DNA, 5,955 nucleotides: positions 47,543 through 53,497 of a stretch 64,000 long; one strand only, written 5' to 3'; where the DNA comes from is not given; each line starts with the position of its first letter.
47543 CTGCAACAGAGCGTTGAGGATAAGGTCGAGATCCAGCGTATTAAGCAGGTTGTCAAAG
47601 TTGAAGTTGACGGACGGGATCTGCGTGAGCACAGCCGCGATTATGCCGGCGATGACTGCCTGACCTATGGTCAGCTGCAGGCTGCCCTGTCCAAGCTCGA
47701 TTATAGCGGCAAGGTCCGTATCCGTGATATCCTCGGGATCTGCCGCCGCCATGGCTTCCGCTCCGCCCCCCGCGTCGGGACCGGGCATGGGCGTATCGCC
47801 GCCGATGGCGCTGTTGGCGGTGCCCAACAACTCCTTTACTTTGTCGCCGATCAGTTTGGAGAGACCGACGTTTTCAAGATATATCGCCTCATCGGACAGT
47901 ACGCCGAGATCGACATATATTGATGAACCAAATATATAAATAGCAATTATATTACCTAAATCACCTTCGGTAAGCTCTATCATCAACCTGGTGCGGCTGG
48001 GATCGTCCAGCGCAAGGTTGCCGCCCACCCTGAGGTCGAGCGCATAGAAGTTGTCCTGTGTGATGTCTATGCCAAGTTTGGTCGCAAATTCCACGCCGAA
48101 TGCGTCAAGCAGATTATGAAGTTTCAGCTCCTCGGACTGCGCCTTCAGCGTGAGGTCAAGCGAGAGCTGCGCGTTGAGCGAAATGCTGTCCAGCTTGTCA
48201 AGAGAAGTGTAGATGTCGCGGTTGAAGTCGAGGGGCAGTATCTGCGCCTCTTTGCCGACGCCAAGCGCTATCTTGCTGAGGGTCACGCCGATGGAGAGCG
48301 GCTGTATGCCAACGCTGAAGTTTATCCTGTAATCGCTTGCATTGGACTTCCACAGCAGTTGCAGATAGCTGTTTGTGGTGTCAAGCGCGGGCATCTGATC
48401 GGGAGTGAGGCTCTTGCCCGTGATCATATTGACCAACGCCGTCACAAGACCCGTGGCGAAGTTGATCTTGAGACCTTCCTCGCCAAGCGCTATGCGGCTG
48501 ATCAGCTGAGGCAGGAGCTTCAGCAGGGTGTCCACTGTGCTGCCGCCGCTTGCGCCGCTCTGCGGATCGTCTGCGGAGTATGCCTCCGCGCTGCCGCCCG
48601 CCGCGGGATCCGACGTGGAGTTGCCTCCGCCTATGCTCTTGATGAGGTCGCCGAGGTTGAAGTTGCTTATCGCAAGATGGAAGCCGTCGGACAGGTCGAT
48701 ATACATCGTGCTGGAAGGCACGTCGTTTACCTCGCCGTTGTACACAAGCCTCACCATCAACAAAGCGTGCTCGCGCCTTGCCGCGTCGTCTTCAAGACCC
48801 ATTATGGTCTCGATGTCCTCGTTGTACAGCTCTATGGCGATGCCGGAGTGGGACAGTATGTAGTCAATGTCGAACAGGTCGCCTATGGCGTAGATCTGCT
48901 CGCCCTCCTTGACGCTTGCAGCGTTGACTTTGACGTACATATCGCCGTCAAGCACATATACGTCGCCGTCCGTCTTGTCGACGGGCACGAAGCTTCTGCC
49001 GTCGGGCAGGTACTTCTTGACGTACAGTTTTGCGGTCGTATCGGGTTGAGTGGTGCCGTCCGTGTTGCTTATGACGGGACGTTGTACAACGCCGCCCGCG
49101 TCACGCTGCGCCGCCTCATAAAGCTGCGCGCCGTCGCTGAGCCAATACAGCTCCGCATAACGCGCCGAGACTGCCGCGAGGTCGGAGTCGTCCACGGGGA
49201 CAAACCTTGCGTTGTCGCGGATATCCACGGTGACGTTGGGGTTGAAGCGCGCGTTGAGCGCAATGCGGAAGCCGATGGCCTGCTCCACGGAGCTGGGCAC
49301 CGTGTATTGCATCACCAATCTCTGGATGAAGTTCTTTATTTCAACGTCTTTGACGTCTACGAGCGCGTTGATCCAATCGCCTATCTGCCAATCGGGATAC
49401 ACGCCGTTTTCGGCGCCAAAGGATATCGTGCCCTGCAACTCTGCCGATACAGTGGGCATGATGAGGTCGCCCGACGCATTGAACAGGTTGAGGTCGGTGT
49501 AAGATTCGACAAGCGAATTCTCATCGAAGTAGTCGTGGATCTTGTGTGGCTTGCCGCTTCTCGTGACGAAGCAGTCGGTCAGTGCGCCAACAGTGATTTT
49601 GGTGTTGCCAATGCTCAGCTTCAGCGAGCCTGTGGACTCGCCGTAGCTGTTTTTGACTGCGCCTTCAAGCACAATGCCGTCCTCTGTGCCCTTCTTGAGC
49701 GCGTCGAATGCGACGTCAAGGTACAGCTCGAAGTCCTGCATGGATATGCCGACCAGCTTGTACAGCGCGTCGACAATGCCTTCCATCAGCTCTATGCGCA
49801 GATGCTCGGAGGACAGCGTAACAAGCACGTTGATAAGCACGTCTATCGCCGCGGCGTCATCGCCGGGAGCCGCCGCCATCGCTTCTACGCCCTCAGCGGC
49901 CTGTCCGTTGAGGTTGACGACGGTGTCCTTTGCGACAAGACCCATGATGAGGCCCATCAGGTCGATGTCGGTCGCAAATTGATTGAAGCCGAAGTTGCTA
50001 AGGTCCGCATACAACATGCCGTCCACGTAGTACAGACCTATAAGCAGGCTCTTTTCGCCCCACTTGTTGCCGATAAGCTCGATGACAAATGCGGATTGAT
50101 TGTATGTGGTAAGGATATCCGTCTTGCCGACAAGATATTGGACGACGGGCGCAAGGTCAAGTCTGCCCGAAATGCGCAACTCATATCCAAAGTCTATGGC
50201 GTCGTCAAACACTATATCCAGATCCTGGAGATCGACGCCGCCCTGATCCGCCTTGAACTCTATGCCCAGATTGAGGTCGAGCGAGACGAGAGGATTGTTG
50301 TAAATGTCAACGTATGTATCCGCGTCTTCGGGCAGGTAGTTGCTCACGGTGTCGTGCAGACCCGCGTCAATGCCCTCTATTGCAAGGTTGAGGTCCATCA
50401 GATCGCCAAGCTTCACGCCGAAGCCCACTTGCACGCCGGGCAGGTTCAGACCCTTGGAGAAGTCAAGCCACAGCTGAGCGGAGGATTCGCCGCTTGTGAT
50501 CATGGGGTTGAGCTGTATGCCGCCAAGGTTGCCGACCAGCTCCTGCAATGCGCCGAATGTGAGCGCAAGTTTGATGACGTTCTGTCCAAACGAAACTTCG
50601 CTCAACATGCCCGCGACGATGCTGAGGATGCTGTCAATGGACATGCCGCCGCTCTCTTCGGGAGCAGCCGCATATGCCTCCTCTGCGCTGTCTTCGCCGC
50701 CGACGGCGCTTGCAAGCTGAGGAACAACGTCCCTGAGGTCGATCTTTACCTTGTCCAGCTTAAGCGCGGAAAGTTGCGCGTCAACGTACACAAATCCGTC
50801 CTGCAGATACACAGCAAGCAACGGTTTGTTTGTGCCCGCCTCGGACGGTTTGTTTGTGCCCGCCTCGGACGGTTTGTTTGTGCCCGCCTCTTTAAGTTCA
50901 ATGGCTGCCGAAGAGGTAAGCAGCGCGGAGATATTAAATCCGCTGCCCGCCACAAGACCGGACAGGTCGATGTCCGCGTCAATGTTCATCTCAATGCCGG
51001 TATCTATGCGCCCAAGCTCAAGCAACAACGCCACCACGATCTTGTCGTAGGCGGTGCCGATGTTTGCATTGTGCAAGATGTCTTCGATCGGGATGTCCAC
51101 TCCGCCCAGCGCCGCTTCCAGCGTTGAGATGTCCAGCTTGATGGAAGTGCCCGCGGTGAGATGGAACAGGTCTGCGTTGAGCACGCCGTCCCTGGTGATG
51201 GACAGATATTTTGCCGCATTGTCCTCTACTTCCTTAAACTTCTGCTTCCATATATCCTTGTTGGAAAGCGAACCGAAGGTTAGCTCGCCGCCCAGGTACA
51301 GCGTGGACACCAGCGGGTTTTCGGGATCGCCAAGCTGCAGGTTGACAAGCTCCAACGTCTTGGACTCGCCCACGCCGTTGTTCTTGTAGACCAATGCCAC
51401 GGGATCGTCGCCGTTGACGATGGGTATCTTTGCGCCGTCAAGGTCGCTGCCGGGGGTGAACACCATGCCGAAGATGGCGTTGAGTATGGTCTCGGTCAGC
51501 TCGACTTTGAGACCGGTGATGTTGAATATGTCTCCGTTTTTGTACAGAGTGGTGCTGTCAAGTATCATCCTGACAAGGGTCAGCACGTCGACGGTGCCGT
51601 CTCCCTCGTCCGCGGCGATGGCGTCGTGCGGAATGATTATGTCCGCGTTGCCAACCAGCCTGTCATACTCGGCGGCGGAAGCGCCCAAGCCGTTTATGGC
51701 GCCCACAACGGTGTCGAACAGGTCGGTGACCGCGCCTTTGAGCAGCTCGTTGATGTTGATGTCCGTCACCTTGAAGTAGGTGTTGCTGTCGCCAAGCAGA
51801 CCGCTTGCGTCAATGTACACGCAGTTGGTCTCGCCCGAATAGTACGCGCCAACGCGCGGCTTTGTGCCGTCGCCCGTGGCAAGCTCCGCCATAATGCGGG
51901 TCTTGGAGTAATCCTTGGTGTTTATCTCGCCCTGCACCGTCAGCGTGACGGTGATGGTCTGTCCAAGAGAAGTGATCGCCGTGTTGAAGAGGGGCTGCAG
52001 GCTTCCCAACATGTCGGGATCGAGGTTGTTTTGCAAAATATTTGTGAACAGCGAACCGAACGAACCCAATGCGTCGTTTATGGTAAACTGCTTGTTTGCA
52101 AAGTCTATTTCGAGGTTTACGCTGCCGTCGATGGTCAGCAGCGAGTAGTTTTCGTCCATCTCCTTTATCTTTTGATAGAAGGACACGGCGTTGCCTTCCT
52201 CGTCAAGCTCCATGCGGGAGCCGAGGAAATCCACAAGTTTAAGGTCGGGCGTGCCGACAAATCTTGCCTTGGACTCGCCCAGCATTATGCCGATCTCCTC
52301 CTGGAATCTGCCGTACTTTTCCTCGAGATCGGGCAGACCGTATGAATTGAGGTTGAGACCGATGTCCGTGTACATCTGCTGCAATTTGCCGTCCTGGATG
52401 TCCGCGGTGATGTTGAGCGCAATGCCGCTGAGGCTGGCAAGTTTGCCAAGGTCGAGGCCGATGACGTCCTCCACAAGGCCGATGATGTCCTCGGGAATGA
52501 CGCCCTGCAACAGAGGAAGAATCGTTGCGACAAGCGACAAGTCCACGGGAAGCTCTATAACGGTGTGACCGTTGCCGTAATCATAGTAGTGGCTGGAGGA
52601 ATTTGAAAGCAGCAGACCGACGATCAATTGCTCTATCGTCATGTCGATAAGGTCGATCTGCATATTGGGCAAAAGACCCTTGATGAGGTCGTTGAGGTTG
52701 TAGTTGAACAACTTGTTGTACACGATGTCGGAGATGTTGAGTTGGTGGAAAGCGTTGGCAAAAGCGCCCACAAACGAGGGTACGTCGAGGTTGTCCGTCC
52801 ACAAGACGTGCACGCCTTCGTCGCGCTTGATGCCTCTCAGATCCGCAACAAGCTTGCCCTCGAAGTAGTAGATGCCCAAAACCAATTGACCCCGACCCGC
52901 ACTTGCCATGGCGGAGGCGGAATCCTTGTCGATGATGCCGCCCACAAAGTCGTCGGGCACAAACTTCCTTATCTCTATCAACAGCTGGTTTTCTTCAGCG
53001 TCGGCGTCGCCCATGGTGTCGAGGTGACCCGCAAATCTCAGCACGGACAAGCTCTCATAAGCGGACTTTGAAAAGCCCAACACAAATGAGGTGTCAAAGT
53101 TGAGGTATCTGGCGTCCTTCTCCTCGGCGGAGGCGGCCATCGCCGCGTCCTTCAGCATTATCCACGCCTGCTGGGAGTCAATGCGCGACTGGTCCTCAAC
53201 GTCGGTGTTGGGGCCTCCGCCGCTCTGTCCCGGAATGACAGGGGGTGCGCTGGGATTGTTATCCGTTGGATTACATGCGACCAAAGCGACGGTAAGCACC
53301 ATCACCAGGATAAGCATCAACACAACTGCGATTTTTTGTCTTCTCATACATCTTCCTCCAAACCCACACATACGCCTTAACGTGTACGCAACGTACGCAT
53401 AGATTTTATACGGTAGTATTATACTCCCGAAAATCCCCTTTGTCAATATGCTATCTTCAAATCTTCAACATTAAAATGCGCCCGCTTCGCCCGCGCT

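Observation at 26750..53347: A 26.6-kb single gene encoding an 8,865-aa lipoprotein with no domain I can name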

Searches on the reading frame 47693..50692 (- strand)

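Call 7: search_protein_families(library=pfam, proteins=[window:47693-50692:-], max_evalue=1)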
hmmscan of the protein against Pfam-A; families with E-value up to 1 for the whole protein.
window:47693-50692:- (1000 aa): 1 family
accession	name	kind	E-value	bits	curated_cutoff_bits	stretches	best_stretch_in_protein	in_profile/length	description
PF12049.13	DUF3531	-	0.16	12.3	25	1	279-301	102-124/143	Protein of unknown function (DUF3531)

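Call 8: search_protein_families(library=ncbifam, proteins=[window:47693-50692:-], max_evalue=1)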
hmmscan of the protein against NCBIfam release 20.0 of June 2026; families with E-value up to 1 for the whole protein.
window:47693-50692:- (1000 aa): 0 families

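Call 56: search_protein_families(library=phrogs, proteins=[window:47693-50692:-], max_evalue=0.01)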
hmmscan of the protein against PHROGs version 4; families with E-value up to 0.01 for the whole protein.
window:47693-50692:- (1000 aa): 0 families

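Call 97: search_protein_families(library=padloc, proteins=[window:47693-50692:-], max_evalue=0.01)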
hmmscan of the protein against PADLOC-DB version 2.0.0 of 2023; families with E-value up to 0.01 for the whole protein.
window:47693-50692:- (1000 aa): 0 families

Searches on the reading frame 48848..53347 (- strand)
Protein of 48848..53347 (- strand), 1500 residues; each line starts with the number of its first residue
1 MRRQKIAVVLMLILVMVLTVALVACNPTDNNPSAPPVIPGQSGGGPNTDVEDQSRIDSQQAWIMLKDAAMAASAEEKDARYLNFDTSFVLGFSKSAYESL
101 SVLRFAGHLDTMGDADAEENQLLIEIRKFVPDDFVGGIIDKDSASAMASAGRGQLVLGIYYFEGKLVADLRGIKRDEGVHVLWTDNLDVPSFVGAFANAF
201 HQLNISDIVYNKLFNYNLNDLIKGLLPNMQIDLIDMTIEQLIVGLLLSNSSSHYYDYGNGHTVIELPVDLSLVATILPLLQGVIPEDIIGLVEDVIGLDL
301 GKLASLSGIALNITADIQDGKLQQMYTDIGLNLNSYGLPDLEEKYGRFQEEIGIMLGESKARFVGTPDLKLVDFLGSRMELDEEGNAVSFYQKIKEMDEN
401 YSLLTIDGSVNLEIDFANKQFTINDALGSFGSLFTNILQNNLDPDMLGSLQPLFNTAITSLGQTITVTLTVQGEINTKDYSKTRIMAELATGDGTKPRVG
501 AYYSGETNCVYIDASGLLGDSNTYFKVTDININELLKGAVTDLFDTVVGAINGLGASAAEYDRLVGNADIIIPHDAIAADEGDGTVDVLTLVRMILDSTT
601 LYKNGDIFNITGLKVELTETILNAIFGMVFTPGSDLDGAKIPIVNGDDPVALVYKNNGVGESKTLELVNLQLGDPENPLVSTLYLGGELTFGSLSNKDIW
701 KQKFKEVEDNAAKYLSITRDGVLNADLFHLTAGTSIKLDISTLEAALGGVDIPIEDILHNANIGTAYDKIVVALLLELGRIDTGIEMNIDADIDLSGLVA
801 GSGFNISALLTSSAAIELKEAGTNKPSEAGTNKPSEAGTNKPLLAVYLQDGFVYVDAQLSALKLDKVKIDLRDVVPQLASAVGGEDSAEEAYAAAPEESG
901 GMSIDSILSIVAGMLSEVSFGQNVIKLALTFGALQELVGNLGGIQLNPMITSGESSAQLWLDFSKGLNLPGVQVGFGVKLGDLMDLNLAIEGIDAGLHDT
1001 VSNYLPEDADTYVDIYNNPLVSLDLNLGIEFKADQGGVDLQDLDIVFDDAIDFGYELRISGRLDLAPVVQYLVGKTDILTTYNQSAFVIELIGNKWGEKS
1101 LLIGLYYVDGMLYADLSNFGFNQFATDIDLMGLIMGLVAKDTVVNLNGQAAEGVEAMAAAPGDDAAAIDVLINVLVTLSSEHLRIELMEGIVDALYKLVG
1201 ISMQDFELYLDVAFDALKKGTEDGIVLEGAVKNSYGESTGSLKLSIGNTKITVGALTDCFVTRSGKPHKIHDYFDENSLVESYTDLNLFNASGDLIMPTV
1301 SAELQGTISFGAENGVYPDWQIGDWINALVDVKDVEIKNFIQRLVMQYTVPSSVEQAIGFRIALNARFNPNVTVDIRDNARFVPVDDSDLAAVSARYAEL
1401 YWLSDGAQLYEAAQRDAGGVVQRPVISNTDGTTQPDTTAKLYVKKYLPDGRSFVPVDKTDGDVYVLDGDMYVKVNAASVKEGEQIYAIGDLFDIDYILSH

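Call 14: find_homologous_proteins(query=window:48848-53347:-)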
Query window:48848-53347:- (1500 aa): 3 proteins with E <= 0.001 among 8000 candidates.
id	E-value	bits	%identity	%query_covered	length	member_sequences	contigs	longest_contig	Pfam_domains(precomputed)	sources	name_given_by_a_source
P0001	2.7e-207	709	37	74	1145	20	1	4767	-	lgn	-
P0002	2.3e-206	706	38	73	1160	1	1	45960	-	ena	-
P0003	1.4e-88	316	26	84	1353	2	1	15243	-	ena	-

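Call 15: find_encoding_contigs(protein=P0002, flank=10000)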
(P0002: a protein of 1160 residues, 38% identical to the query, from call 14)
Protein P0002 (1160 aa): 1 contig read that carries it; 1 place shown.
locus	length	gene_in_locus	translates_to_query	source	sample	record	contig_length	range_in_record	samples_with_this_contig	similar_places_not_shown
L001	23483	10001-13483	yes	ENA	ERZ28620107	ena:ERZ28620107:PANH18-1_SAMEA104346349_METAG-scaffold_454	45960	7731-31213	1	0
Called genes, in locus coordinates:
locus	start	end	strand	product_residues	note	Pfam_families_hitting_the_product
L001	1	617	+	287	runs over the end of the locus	-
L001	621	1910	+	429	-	PF00668:Condensation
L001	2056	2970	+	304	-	PF00135:COesterase, PF20434:BD-FAE, PF07859:Abhydrolase_3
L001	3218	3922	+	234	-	-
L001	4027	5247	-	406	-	PF01676:Metalloenzyme, PF10143:PhosphMutase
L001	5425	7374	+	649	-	-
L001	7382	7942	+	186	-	PF03703:bPH_2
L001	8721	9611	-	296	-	PF01757:Acyl_transf_3 (faint), PF07786:HGSNAT_cat, PF10129:OpgC_C (faint)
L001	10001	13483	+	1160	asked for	-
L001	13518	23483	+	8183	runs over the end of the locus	-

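Call 16: find_encoding_contigs(protein=P0003, flank=10000)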
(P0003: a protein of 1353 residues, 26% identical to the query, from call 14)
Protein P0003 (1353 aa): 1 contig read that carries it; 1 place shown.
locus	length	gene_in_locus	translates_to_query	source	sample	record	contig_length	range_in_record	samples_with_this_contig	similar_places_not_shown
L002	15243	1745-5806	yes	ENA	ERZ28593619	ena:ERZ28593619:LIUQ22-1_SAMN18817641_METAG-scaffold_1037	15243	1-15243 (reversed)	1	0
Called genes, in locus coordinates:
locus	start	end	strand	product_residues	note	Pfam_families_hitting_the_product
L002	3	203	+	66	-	?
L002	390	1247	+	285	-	-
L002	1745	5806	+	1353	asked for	-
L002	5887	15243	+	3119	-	?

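Call 20: find_related_loci(query=A1, collection=genome_contigs, flank=10000)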
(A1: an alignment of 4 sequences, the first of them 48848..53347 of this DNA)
Query A1 (1500 aa) in genome_contigs; peptide patterns used: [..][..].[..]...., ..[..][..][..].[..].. (x = any residue, [..] = any of these).
334 stretches matched a pattern; 50 encode a relative of the query (tblastn E <= 1e-3); 49 distinct loci.
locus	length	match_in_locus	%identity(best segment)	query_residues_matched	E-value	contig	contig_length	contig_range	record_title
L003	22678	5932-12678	37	1-1500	0e+0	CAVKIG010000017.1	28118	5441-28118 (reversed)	bacterium isolate H07686-L1_cleanbin_000016 genome assembly, contig: Spades_H07686-L1_contig_716, whole genome shotgun s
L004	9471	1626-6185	38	1-1500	0e+0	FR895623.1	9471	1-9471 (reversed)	Firmicutes bacterium CAG:475 genomic scaffold, scf203, whole genome shotgun sequence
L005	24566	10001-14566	38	1-1500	0e+0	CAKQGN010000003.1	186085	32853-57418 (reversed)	MAG: uncultured Clostridia bacterium isolate REFINED_METABAT215_TOP10_CONTIGS_1500_ASSEMBLY_K77_MERGED__Hadza_MoBio_hadz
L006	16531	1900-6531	38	1-1500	0e+0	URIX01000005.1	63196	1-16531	uncultured Clostridiales bacterium isolate UMGS1042 genome assembly, contig: NODE_11_length_63196_cov_4.89363, whole gen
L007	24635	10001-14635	38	1-1500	0e+0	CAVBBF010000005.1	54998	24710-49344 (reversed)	Phascolarctobacterium succinatutens isolate H07663-L1_cleanbin_000010 genome assembly, contig: Spades_H07663-L1_contig_3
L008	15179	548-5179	37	1-1500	0e+0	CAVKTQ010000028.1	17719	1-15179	Firmicutes bacterium CAG:238 isolate H07683-L1_cleanbin_000016 genome assembly, contig: Spades_H07683-L1_contig_2517, wh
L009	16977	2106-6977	36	1-1500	0e+0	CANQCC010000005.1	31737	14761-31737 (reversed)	MAG: uncultured Clostridia bacterium isolate Lapin-002__bin1 genome assembly, contig: Lapin-002__NODE_1841_length_31737_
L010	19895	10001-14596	36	1-1500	0e+0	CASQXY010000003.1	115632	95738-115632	MAG: uncultured bacterium isolate extra-ERR2136553.25_1677762773 genome assembly, contig: NODE_55_length_115632_cov_4.54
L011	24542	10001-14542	36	1-1500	0e+0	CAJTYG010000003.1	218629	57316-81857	MAG TPA_asm: uncultured Christensenella sp. isolate MGBC124771 genome assembly, contig: MGBC124771.3, whole genome shotg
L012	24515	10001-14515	36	1-1500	0e+0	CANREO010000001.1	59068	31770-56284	MAG: uncultured Clostridia bacterium isolate Lapin-024__bin87 genome assembly, contig: Lapin-024__NODE_636_length_59068_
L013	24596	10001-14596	36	1-1500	0e+0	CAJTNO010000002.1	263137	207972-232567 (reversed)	MAG TPA_asm: uncultured Christensenella sp. isolate MGBC105042 genome assembly, contig: MGBC105042.2, whole genome shotg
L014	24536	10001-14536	36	1-1500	0e+0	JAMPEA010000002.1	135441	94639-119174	MAG: Bacillota bacterium isolate NALB_7823_24 Scaffold_#2__SCF_002___135441_bp, whole genome shotgun sequence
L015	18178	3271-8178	35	1-1500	0e+0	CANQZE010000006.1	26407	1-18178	MAG: uncultured Clostridia bacterium isolate Lapin-018__bin48 genome assembly, contig: Lapin-018__NODE_1504_length_26407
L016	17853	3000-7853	35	1-1500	0e+0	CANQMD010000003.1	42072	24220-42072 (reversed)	MAG: uncultured Clostridia bacterium isolate Lapin-014__bin23 genome assembly, contig: Lapin-014__NODE_647_length_42072_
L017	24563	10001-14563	36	1-1500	0e+0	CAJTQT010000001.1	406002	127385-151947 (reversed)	MAG TPA_asm: uncultured Christensenella sp. isolate MGBC105284 genome assembly, contig: MGBC105284.1, whole genome shotg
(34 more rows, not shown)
